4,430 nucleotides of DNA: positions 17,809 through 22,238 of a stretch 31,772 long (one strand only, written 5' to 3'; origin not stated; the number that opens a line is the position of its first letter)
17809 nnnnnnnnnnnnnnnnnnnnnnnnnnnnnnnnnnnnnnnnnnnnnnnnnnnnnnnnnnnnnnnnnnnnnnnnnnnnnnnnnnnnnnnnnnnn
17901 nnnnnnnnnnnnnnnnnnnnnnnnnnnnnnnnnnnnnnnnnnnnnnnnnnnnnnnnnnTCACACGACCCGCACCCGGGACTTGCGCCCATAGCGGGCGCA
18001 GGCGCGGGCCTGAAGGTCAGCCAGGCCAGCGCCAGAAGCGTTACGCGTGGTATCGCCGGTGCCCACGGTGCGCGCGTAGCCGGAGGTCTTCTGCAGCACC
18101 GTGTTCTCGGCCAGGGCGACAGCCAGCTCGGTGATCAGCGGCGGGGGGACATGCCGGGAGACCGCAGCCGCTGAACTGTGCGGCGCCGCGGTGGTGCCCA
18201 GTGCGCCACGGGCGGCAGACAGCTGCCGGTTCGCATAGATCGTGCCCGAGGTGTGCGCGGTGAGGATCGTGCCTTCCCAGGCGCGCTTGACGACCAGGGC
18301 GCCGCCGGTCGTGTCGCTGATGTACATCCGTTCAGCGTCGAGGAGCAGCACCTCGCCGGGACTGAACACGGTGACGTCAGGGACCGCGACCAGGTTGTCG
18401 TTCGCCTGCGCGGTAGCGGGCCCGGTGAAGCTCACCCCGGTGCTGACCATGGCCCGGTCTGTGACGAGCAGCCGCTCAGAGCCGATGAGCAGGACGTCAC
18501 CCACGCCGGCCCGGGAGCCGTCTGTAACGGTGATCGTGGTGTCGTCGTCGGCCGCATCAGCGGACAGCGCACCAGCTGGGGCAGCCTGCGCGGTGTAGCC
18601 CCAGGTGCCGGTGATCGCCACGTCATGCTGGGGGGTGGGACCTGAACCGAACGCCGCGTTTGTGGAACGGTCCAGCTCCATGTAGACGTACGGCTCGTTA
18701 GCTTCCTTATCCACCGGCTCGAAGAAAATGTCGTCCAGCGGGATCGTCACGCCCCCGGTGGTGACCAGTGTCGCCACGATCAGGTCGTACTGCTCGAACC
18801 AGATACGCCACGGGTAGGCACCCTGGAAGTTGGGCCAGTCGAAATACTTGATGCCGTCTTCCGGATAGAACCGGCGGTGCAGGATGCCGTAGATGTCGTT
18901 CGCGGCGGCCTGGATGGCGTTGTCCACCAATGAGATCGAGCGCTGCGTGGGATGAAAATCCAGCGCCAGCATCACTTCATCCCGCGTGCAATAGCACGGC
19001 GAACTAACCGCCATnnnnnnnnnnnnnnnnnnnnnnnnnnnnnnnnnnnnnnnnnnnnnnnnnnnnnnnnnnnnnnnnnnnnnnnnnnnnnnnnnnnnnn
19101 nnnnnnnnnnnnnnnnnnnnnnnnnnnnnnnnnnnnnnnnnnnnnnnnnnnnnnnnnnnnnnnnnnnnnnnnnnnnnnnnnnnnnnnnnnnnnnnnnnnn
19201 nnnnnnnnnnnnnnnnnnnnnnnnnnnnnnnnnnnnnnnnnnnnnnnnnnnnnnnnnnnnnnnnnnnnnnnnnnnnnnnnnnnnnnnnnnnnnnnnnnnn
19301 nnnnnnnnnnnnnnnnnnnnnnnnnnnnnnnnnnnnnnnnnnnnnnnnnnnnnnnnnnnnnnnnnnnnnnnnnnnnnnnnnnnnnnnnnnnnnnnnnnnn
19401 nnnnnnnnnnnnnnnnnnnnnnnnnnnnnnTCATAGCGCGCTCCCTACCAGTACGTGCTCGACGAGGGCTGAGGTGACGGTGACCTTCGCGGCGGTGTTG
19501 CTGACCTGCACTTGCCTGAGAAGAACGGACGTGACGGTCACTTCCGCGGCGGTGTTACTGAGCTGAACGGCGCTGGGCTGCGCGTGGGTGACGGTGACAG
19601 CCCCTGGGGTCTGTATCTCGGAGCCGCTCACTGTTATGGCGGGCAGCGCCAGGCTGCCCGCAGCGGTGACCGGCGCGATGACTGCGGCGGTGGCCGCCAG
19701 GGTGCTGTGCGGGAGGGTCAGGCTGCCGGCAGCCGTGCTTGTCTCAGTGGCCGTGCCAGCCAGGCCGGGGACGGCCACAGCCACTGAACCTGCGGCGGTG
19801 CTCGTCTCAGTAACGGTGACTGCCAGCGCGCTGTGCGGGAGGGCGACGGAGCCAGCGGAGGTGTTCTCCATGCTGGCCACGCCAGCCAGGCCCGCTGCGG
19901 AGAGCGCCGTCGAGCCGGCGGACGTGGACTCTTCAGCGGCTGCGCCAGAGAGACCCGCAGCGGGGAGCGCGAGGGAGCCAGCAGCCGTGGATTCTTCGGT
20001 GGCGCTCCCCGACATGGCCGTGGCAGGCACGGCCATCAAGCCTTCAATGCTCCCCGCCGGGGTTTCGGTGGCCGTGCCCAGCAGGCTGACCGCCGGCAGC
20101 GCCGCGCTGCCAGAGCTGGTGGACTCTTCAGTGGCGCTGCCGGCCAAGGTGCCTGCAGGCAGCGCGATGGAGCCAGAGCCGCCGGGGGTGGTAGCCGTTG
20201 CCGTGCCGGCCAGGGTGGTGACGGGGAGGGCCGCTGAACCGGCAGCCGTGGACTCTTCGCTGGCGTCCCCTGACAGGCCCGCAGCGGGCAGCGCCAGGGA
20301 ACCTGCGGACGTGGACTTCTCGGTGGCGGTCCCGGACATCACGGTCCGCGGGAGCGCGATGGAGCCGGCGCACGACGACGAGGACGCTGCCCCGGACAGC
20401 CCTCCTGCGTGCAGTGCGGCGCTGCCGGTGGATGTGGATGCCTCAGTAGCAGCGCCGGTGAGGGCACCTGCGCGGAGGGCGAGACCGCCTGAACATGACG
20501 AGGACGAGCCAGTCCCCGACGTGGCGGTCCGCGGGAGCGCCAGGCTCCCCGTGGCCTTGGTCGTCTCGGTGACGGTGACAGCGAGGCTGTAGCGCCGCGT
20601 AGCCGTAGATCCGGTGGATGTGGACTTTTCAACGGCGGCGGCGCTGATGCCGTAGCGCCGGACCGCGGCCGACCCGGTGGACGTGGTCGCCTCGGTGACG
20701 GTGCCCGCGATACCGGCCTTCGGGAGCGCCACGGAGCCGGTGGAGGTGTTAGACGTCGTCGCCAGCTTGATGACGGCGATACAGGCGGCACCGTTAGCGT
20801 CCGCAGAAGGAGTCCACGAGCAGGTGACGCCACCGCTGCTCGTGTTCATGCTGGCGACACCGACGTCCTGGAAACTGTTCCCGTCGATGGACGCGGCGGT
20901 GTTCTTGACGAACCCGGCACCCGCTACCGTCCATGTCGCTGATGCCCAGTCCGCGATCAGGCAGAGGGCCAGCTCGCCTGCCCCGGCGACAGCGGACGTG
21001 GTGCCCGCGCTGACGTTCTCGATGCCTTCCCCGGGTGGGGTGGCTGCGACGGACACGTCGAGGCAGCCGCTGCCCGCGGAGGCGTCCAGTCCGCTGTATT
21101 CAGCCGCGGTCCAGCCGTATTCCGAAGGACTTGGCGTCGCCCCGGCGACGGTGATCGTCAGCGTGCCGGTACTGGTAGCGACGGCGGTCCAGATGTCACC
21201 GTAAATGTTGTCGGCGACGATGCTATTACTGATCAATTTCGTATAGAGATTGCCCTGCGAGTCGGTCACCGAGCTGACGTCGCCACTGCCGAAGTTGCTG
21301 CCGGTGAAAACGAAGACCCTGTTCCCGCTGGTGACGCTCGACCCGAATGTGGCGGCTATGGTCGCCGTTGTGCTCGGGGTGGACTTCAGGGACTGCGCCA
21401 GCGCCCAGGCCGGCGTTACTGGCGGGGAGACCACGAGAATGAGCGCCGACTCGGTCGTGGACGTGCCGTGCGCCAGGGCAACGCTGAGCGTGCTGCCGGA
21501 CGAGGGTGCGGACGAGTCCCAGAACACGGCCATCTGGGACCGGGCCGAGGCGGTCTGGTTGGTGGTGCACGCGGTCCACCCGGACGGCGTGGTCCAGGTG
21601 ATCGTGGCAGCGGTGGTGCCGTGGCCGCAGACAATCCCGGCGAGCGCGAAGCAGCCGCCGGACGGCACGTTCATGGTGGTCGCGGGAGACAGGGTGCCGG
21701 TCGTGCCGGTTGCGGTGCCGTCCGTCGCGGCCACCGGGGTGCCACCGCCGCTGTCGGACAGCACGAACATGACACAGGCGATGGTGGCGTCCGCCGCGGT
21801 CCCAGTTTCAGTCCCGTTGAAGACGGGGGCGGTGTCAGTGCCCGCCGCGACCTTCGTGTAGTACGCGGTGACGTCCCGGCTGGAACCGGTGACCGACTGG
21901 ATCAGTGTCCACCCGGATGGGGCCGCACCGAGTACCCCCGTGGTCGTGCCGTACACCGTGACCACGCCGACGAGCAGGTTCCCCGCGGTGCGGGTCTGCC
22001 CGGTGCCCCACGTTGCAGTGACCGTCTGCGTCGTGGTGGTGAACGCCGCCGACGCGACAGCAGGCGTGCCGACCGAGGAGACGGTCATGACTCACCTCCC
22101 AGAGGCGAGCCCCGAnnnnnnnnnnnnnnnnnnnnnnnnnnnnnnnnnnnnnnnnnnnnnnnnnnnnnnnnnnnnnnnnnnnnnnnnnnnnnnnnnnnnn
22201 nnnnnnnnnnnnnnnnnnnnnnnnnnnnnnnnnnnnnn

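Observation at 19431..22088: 885-aa protein with about 18 tandem 21-aa repeats whose motif recurs in the giant tail protein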

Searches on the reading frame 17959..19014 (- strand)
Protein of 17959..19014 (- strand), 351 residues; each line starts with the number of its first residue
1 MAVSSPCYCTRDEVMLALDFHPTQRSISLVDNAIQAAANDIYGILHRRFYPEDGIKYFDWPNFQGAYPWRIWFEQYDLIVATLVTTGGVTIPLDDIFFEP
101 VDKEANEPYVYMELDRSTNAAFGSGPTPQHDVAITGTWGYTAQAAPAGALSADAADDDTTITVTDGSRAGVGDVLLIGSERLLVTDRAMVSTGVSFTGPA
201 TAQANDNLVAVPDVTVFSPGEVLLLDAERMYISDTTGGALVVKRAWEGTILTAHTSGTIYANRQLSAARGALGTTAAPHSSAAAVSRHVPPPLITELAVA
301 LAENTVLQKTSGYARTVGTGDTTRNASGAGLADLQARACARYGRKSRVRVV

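Call 9: search_protein_families(library=pfam, proteins=[window:17959-19014:-], max_evalue=0.01)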
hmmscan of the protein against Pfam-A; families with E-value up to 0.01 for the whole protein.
window:17959-19014:- (351 aa): 1 family
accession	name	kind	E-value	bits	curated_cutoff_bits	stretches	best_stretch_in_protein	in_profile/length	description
PF24149.1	K1-lyase_Rider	-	2.6e-06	28.2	27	1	149-183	4-38/89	K1 capsule-specific polysaccharide lyase, Rider domain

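Call 10: search_protein_families(library=phrogs, proteins=[window:17959-19014:-], max_evalue=0.01)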
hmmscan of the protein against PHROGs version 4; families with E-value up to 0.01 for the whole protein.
window:17959-19014:- (351 aa): 0 families

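Call 80: search_solved_structures(query=window:17959-19014:-, max_evalue=1)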
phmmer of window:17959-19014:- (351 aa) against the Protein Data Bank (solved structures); distinct sequences matched with E-value up to 1: 0.

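Call 82: search_protein_families(library=ncbifam, proteins=[window:17959-19014:-], max_evalue=0.01)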
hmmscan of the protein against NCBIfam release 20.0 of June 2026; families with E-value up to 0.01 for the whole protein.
window:17959-19014:- (351 aa): 0 families

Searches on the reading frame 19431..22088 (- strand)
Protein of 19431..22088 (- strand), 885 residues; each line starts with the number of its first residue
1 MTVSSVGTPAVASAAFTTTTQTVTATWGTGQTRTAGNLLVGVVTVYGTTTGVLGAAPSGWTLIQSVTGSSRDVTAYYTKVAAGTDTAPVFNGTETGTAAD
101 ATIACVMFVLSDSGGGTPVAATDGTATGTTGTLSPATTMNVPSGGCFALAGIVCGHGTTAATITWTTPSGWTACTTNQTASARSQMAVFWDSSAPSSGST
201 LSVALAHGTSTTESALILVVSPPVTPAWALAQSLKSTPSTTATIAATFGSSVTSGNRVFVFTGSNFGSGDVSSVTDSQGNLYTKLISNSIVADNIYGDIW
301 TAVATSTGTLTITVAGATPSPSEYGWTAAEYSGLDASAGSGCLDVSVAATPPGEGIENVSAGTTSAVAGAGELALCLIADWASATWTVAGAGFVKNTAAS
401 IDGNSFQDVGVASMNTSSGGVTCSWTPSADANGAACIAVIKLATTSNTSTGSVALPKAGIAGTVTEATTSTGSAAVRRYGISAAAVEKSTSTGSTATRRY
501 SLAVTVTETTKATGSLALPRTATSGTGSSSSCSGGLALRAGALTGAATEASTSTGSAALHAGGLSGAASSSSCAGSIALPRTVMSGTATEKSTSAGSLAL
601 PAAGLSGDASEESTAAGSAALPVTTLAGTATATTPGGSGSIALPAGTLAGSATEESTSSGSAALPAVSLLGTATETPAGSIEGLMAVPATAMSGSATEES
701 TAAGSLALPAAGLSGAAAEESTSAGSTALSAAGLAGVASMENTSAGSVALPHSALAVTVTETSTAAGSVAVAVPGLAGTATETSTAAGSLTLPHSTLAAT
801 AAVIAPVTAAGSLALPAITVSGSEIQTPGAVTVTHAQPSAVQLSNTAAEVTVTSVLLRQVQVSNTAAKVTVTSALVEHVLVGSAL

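Call 9: search_protein_families(library=pfam, proteins=[window:19431-22088:-], max_evalue=0.01)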
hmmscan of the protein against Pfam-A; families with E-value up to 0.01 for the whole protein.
window:19431-22088:- (885 aa): 0 families

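Call 10: search_protein_families(library=phrogs, proteins=[window:19431-22088:-], max_evalue=0.01)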
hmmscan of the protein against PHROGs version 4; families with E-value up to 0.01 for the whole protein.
window:19431-22088:- (885 aa): 0 families

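Call 12: search_dna_similar(query=window:19431-22088:-, collection=phages, mode=protein, max_rows=25)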
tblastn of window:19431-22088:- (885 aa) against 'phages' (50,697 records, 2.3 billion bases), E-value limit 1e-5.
No match.

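Call 13: find_homologous_proteins(query=window:19431-22088:-)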
Query window:19431-22088:- (885 aa): 16 proteins with E <= 0.001 among 8000 candidates.
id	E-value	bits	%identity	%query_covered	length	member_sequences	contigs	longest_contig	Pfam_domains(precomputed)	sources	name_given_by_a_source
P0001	0.0e+0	1702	100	100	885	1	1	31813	-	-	-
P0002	4.4e-51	193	54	25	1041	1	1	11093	-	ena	-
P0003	1.2e-46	178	51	25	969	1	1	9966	-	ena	-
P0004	5.0e-40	156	48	25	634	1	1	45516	-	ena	-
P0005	6.7e-39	152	50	25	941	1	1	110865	-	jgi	jgi:hypothetical protein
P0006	6.9e-39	152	46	27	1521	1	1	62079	PF13229.13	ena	-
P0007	8.3e-32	129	49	27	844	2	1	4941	-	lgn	-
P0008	9.8e-26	109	45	25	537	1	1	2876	-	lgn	-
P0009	3.8e-23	100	46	25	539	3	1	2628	-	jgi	jgi:hypothetical protein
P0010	4.9e-20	90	48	25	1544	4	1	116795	PF12138.15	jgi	jgi:hypothetical protein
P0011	1.9e-14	72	33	25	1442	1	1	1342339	PF07646.22,PF13418.13,PF25059.2,PF24681.2,PF13415.13,PF09118.18,PF24981.2,PF01344.32,PF25210.2,PF16656.12,PF07250.18,PF13964.13,PF00041.28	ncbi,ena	-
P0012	9.7e-10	56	40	19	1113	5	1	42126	PF07646.22,PF13418.13,PF25059.2,PF13415.13,PF09118.18,PF24981.2,PF01344.32,PF25210.2,PF16656.12,PF07250.18,PF13964.13,PF00041.28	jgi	jgi:hypothetical protein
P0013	3.5e-9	54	31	18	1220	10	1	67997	PF07646.22,PF13418.13,PF25059.2,PF24681.2,PF13415.13,PF09118.18,PF24981.2,PF01344.32,PF25210.2,PF16656.12,PF07250.18,PF13964.13,PF00041.28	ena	-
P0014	9.0e-7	46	38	14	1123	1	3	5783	PF07646.22,PF13418.13,PF25059.2,PF24681.2,PF09118.18,PF24981.2,PF01344.32,PF25210.2,PF16656.12,PF07250.18,PF13964.13,PF00041.28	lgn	-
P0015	2.7e-6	45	41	19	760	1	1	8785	PF13472.13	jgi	jgi:hypothetical protein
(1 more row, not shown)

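Call 18: find_encoding_contigs(protein=P0004, flank=10000, max_places=2)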
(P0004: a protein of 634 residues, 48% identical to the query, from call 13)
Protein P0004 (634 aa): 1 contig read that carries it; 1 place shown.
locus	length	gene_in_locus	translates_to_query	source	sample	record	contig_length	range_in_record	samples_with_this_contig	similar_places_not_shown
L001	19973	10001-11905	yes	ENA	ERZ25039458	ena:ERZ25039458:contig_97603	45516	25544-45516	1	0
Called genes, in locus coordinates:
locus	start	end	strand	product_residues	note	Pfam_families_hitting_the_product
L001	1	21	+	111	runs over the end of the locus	-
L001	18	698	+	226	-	-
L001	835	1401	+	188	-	PF13578:Methyltransf_24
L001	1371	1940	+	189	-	-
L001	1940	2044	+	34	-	-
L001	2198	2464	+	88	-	-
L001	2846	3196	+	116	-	-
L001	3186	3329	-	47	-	-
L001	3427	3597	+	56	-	-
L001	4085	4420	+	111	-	PF13692:Glyco_trans_1_4 (weak), PF00534:Glycos_transf_1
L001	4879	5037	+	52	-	-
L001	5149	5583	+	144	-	-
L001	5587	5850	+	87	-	-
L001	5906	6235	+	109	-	-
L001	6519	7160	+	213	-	-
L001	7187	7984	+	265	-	-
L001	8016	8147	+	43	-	-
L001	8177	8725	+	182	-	-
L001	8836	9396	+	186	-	-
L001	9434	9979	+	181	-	-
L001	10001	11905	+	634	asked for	-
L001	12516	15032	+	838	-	-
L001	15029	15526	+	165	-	-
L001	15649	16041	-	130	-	-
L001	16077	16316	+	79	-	-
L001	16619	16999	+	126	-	-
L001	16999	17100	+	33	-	-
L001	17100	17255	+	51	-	-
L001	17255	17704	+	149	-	-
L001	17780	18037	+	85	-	-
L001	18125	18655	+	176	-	-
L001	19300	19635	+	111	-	-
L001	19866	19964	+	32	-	-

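Call 19: find_encoding_contigs(protein=P0005, flank=10000, max_places=2)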
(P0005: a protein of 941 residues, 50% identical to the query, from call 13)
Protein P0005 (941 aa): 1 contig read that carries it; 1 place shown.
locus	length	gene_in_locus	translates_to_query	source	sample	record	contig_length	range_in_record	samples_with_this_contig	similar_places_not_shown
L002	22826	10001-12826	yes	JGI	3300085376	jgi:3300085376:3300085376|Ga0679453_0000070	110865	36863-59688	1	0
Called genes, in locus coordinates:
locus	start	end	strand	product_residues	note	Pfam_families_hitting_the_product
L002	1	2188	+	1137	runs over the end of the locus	PF04586:Peptidase_S78, PF20223:DUF6582, PF05065:Phage_capsid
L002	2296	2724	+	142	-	-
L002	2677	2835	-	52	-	-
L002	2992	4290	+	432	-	PF00534:Glycos_transf_1 (faint)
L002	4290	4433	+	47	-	-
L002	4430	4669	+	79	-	-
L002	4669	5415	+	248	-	-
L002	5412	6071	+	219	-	PF13578:Methyltransf_24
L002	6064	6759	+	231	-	-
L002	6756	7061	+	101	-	-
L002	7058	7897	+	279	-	PF04724:Glyco_transf_17 (faint)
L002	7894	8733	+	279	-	-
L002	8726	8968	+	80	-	-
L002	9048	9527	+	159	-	-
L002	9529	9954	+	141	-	-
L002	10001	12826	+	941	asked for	-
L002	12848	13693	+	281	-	-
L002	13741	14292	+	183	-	-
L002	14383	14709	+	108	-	-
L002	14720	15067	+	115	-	-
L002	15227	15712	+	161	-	PF25595:Phage_TTP_16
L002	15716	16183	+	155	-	-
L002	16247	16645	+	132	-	PF06222:Phage_TAC_1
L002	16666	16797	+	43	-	-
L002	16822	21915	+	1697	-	-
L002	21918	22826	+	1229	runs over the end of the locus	PF21722:Gly_rich_2 (weak)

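Call 20: find_encoding_contigs(protein=P0006, flank=10000, max_places=2)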
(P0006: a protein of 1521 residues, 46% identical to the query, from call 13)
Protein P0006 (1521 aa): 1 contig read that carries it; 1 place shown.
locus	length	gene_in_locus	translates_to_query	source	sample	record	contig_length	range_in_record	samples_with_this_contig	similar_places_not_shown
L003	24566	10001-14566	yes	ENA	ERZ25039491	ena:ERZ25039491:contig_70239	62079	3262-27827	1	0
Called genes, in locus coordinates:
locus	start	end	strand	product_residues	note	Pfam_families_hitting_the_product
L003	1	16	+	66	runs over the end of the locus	-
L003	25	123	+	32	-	-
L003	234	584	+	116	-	-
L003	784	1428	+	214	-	-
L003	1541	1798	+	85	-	PF00154:RecA_N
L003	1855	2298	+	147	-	-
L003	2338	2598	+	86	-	-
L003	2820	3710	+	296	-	-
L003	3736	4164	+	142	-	-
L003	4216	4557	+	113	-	-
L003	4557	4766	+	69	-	-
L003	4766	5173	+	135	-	-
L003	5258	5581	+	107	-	-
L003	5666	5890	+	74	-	-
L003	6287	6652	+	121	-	-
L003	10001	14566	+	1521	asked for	PF13229:Beta_helix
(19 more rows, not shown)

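Call 77: find_encoding_contigs(protein=P0010, flank=10000, max_places=1)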
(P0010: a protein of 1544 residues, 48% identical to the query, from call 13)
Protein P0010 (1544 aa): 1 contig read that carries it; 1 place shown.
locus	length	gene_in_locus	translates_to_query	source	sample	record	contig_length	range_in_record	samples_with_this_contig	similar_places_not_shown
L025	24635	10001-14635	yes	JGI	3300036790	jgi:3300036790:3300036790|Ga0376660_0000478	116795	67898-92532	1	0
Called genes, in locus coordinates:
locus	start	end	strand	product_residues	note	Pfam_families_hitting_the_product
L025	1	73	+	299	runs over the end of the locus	PF01145:Band_7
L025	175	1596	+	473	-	PF01370:Epimerase, PF02719:Polysacc_synt_2, PF04321:RmlD_sub_bind, PF08659:KR (faint), PF01073:3Beta_HSD, PF07993:NAD_binding_4 (faint), PF16363:GDP_Man_Dehyd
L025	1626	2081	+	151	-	-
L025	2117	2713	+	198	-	PF08044:DUF1707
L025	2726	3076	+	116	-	-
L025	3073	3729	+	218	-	-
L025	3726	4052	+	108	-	PF04149:DUF397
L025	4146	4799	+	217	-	-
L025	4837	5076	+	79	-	-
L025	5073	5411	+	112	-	-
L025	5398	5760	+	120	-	-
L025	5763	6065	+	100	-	PF00717:Peptidase_S24 (weak)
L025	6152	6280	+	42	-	-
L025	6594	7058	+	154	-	PF18896:SLT_3, PF01464:SLT (weak)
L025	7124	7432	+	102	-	-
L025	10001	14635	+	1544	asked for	PF12138:Spherulin4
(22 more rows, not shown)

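Call 78: find_encoding_contigs(protein=P0002, flank=10000, max_places=1)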
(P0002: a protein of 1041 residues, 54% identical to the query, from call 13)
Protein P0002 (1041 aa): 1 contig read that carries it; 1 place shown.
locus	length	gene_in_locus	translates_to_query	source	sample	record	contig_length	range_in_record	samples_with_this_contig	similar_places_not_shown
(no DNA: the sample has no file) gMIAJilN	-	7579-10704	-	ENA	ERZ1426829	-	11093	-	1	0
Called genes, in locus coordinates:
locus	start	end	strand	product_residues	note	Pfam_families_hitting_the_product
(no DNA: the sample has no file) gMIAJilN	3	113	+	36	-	?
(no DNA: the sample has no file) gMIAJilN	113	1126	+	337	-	PF03214:RGP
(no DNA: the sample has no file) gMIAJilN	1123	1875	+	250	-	-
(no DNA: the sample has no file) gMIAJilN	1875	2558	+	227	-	-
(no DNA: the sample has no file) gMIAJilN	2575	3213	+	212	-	PF13313:DUF4082 (faint)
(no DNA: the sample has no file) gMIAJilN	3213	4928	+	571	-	-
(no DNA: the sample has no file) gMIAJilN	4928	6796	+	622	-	-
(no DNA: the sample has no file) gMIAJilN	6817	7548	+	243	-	-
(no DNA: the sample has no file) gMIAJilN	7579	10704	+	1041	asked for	-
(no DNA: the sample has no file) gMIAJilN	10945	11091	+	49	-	?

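Call 79: find_encoding_contigs(protein=P0015, flank=10000, max_places=1)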
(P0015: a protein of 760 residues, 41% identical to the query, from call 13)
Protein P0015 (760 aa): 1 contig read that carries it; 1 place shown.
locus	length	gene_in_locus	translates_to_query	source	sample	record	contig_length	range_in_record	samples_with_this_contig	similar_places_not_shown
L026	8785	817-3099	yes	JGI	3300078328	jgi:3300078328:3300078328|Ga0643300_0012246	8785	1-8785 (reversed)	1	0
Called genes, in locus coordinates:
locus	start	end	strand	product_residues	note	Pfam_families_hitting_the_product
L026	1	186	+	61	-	?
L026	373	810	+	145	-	-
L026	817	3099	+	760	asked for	PF13472:Lipase_GDSL_2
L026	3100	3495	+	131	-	-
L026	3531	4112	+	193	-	-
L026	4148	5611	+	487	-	-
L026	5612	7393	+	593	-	-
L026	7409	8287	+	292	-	-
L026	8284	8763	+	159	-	-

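Call 82: search_protein_families(library=ncbifam, proteins=[window:19431-22088:-], max_evalue=0.01)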
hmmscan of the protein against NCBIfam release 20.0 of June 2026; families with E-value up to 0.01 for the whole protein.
window:19431-22088:- (885 aa): 0 families
